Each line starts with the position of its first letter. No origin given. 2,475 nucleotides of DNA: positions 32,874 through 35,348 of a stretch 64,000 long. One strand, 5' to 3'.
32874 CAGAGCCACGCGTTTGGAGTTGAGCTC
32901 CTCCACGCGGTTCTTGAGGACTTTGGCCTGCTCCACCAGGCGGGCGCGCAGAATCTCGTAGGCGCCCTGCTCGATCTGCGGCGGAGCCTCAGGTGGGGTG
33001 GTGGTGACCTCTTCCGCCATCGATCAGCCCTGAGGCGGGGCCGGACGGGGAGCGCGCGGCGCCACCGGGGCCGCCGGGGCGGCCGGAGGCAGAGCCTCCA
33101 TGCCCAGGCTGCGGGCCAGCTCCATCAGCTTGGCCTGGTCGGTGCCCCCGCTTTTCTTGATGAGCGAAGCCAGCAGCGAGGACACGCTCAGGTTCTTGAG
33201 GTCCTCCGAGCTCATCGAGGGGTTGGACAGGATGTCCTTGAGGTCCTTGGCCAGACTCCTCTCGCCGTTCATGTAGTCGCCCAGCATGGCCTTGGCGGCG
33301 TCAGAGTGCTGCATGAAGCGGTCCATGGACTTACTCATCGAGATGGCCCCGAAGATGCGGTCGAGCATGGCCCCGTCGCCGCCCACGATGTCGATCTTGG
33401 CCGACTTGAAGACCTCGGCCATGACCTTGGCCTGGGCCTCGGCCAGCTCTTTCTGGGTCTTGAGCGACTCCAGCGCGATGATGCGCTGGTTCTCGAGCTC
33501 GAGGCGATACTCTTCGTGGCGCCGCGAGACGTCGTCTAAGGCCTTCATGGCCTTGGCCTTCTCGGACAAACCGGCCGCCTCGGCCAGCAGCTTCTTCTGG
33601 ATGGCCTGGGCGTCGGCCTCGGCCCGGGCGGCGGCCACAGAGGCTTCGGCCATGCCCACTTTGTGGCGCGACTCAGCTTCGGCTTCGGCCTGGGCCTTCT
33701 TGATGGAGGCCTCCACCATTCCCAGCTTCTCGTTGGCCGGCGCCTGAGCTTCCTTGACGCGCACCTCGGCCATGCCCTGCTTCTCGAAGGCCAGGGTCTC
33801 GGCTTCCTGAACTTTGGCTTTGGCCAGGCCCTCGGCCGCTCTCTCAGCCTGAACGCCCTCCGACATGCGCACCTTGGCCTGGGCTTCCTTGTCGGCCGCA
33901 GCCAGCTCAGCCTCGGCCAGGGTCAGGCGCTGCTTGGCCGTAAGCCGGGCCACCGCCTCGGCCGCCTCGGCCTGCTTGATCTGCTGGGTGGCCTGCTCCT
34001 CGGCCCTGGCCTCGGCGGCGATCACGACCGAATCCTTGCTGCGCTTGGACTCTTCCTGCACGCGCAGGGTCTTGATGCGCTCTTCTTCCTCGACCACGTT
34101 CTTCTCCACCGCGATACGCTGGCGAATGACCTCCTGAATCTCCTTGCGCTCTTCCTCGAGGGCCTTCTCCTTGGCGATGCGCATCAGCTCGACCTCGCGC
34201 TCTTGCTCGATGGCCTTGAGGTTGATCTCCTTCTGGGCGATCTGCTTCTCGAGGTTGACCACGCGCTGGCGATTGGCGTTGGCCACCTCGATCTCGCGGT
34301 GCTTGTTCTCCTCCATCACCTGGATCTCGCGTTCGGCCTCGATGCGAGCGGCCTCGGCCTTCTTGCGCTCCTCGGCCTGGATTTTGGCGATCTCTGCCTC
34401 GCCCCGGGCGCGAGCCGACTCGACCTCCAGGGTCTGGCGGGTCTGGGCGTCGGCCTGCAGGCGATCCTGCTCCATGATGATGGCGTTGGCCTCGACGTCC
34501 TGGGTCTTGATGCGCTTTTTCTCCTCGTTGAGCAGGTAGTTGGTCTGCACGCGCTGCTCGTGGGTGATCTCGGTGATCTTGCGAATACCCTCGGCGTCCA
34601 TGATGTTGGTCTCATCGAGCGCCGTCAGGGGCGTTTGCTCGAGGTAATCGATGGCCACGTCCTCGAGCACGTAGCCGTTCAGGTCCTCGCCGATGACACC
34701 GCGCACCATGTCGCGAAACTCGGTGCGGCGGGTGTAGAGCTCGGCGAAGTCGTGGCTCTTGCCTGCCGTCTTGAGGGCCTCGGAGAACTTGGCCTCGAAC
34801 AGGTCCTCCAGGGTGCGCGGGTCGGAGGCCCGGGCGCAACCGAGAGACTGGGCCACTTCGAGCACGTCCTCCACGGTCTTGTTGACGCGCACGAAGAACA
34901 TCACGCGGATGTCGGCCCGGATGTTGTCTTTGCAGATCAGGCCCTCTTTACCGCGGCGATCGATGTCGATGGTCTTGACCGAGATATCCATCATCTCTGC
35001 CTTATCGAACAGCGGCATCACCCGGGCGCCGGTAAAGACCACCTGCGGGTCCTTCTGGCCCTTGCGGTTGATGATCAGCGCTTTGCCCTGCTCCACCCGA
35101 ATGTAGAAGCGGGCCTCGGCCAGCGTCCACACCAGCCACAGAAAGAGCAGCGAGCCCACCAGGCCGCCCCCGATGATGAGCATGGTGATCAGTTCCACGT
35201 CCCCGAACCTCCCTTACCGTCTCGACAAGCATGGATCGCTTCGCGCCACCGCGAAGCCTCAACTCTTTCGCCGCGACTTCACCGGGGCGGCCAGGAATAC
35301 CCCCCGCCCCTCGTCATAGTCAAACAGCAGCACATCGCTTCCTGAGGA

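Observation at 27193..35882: NfeD - flotillin - giant AAA+ ATPase - zinc-ribbon operon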

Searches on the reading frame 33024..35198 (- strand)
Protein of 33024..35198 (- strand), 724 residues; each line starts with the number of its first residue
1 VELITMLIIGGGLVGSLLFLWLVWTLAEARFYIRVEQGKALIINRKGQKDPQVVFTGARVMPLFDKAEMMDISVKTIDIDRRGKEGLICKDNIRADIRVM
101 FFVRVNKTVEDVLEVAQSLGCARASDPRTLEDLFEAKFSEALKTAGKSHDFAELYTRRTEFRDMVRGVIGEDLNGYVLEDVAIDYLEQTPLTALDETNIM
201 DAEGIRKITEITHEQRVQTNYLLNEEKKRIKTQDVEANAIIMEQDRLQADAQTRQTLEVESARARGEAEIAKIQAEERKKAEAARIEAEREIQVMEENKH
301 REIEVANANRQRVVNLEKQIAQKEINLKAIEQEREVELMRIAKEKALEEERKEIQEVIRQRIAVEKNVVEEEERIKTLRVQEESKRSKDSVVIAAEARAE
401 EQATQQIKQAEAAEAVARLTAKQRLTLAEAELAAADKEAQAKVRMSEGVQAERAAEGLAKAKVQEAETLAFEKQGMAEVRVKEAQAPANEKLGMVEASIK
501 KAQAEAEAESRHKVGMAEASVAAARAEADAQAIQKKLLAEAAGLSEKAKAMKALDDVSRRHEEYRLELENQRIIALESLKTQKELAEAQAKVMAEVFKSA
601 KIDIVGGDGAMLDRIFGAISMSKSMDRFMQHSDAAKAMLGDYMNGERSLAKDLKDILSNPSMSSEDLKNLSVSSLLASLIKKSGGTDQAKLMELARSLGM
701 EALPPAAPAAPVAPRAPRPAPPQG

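Call 8: search_protein_families(library=pfam, proteins=[window:33024-35198:-], max_evalue=0.01)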
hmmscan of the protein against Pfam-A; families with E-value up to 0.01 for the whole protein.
window:33024-35198:- (724 aa): 0 families

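Call 9: search_protein_families(library=ncbifam, proteins=[window:33024-35198:-], max_evalue=0.01)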
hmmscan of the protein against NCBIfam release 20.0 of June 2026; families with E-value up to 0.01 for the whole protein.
window:33024-35198:- (724 aa): 0 families

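Call 10: search_protein_families(library=pfam, proteins=[window:33024-35198:-], max_evalue=10)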
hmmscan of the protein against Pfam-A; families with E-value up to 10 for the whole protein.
window:33024-35198:- (724 aa): 0 families

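Call 11: search_protein_families(library=padloc, proteins=[window:33024-35198:-], max_evalue=0.1)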
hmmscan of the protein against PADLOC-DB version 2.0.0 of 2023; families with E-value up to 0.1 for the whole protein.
window:33024-35198:- (724 aa): 0 families

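Call 14: search_solved_structures(query=window:33024-35198:-, max_evalue=1)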
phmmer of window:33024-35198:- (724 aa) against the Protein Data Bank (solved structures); distinct sequences matched with E-value up to 1: 1.
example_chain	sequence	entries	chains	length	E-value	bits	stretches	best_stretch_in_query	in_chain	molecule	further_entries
2h3r_A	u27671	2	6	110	0.14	14.1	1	210-294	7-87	Hypothetical protein BQLF2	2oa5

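Call 48: find_homologous_proteins(query=window:33024-35198:-, max_evalue=0.00001)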
Query window:33024-35198:- (724 aa): 7992 proteins with E <= 0.00001 among 8000 candidates; the best 120 are listed.
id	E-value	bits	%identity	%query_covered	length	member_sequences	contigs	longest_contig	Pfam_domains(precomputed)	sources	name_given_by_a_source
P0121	0.0e+0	1474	100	100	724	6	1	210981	-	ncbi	ncbi:MAG: hypothetical protein AMXMBFR33_09040 [Candidatus Xenobia bacterium]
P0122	0.0e+0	1298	90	95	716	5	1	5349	-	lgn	-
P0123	0.0e+0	1288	89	97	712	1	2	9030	-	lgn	-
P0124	0.0e+0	1040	73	98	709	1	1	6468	-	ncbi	ncbi:MAG: hypothetical protein AB1758_08670 [Candidatus Eremiobacterota bacterium]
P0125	6.9e-230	783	58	98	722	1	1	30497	-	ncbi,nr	ncbi:MAG: hypothetical protein HY319_08365 [Armatimonadetes bacterium]|nr:hypothetical protein [Arma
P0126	3.7e-225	767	59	93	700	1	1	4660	-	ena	-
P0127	8.6e-220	750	57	97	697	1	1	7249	-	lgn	-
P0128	1.7e-218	745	57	93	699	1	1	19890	-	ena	-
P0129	5.5e-218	744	56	95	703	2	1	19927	-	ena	-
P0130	4.5e-217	741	56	97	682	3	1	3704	-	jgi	jgi:uncharacterized membrane protein YqiK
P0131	6.8e-217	740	56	97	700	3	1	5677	-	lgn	-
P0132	7.7e-217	740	55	98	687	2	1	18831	-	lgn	-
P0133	9.3e-217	740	57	95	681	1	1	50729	PF01145.32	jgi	jgi:uncharacterized membrane protein YqiK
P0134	1.1e-216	739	56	95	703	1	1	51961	-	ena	-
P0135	2.0e-216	739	57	96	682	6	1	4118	PF01145.32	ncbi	-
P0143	7.1e-213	727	57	96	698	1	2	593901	-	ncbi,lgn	ncbi:MAG: flotillin family protein [Vulcanimicrobiota bacterium]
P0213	1.2e-201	690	53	97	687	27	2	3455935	-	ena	-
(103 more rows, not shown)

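Call 79: find_encoding_contigs(protein=P0143, flank=8000, max_places=1)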
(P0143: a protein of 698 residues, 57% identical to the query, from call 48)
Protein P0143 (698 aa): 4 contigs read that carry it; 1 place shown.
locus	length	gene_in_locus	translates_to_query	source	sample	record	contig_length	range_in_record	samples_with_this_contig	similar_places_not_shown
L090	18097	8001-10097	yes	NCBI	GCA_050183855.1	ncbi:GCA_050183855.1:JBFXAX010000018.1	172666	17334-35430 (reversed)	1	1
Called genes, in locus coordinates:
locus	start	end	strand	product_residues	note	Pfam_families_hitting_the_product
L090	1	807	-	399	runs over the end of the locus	PF00999:Na_H_Exchanger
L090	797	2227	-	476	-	PF02254:TrkA_N, PF02080:TrkA_C, PF00582:Usp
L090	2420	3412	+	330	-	-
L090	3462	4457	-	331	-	PF00389:2-Hacid_dh, PF02826:2-Hacid_dh_C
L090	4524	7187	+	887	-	PF03176:MMPL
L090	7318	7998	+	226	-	-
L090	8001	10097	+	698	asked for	-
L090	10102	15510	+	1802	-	PF12458:DUF3686, PF25472:DUF7902, PF00004:AAA (weak), PF07728:AAA_5 (weak)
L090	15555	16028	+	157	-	-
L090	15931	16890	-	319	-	-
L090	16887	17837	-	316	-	PF01145:Band_7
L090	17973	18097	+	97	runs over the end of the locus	PF07238:PilZ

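Call 80: find_encoding_contigs(protein=P0213, flank=8000, max_places=1)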
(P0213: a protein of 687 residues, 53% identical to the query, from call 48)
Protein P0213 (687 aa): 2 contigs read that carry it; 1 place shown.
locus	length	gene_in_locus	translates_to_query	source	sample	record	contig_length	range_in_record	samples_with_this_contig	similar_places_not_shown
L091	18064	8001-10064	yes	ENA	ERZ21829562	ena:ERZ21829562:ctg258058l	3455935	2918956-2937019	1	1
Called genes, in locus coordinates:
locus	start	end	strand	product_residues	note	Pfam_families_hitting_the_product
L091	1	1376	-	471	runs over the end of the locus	PF02113:Peptidase_S13, PF13354:Beta-lactamase2 (weak)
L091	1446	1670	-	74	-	PF13192:Thioredoxin_3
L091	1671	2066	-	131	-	-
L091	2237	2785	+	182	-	PF04542:Sigma70_r2, PF08281:Sigma70_r4_2, PF04545:Sigma70_r4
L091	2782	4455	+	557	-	-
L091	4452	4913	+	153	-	PF05099:TerB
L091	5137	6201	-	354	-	PF00180:Iso_dh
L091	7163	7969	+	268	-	-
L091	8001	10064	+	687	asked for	-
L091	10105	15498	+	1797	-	PF12458:DUF3686, PF25472:DUF7902, PF00004:AAA (weak), PF07728:AAA_5 (faint)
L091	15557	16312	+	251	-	PF04012:PspA_IM30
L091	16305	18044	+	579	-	PF00004:AAA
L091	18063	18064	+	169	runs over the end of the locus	PF03692:CxxCxxCC (weak)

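Call 101: search_protein_families(library=pfam, proteins=[L091:15557-16312:+, L091:16305-18044:+, L090:15555-16028:+], max_evalue=0.01)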
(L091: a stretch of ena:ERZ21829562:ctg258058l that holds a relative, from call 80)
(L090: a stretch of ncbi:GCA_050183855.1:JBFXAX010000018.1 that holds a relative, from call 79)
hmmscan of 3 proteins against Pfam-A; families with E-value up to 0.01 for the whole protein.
L091:15557-16312:+ (251 aa): 1 family
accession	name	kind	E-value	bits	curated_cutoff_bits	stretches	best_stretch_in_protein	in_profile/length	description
PF04012.17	PspA_IM30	-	9.4e-09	35.6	33.9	1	2-213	1-211/220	PspA/IM30 family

L091:16305-18044:+ (579 aa): 2 families
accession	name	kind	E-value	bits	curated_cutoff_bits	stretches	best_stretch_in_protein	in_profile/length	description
PF00004.35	AAA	-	2e-21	77.2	21.2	1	326-451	2-128/131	ATPase family associated with various cellular activities (AAA)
PF13401.12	AAA_22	-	0.00013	22.7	27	0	366-436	70-127/130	AAA domain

L090:15555-16028:+ (157 aa): 0 families

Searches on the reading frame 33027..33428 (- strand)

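Call 13: search_protein_families(library=pfam, proteins=[window:33027-33428:-], max_evalue=10)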
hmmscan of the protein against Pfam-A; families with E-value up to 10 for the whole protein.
seq(134 aa): 2 families
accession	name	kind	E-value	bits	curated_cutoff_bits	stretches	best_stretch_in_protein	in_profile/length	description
PF08318.18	COG4_m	-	0.032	13.9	27.1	1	14-74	63-123/291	COG4 transport protein, middle alpha-helical bundle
PF11181.13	YflT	-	0.21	12.6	26.2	0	6-36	23-53/99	Heat induced stress protein YflT domain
